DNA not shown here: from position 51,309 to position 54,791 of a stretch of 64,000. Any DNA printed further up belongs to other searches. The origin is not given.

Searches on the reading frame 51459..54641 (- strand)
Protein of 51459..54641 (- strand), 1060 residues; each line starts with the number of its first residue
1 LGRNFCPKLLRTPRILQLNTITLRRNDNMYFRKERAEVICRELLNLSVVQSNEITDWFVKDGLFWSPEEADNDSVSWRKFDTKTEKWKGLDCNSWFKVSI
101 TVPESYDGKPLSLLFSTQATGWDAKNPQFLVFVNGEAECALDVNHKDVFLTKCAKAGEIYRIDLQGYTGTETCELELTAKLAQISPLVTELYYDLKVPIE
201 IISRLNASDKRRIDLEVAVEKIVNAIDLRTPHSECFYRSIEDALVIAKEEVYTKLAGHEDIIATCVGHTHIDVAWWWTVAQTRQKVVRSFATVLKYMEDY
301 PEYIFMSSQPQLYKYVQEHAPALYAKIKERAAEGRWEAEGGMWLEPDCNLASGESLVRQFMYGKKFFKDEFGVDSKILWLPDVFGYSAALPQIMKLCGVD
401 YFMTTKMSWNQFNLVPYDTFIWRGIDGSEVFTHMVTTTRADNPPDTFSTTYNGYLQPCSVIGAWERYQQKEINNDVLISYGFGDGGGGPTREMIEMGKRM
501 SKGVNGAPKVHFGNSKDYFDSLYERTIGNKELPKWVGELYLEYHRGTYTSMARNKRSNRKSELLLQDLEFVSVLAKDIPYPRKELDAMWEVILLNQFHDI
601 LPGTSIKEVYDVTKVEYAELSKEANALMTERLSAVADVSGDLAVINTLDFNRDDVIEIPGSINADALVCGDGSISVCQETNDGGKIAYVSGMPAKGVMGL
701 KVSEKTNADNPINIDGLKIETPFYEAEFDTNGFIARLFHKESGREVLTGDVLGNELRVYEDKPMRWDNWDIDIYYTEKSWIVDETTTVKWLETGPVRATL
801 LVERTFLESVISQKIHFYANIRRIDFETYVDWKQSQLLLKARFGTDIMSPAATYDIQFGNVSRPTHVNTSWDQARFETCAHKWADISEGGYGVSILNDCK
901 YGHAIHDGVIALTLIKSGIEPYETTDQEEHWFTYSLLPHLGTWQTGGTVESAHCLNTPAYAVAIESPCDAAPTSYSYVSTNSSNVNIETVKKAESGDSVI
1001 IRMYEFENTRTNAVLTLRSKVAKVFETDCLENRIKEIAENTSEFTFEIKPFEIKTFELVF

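Call 4: search_protein_families(library=pfam, proteins=[window:51459-54641:-], max_evalue=0.1)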
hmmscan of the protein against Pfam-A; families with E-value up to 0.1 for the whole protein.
window:51459-54641:- (1060 aa): 7 families
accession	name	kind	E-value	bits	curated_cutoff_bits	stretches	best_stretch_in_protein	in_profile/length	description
PF01074.27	Glyco_hydro_38N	-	3.3e-93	312.4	25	1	264-535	3-269/270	Glycosyl hydrolases family 38 N-terminal domain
PF07748.19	Glyco_hydro_38C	-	2.4e-63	214.5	25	1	719-921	1-203/206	Glycosyl hydrolases family 38 C-terminal domain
PF09261.16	Alpha-mann_mid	-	4.2e-28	97.7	31.1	1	542-633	1-94/96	Alpha mannosidase middle domain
PF17677.7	Glyco_hydro38C2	-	3.6e-19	69.1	22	1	984-1056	1-72/72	Glycosyl hydrolases family 38 C-terminal beta sandwich domain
PF11735.13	CAP59_mtransfer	-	0.0012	19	28.8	1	375-440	117-181/242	Cryptococcal mannosyltransferase 1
PF03065.20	Glyco_hydro_57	-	0.013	15.3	21.2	1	304-406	71-173/291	Glycosyl hydrolase family 57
PF22907.2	Ams1-like_1st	-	0.053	13.8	27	0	93-164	44-109/145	Alpha-mannosidase, jelly roll domain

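Call 72: search_protein_families(library=ncbifam, proteins=[window:51459-54557:-], max_evalue=0.00001)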
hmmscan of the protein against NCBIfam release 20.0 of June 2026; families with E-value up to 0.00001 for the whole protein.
window:51459-54557:- (1032 aa): 1 family
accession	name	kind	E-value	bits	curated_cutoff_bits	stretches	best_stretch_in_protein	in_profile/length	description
NF007331.0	PRK09819.1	equivalog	3.5e-36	124.4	1138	2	238-638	9-409/885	mannosylglycerate hydrolase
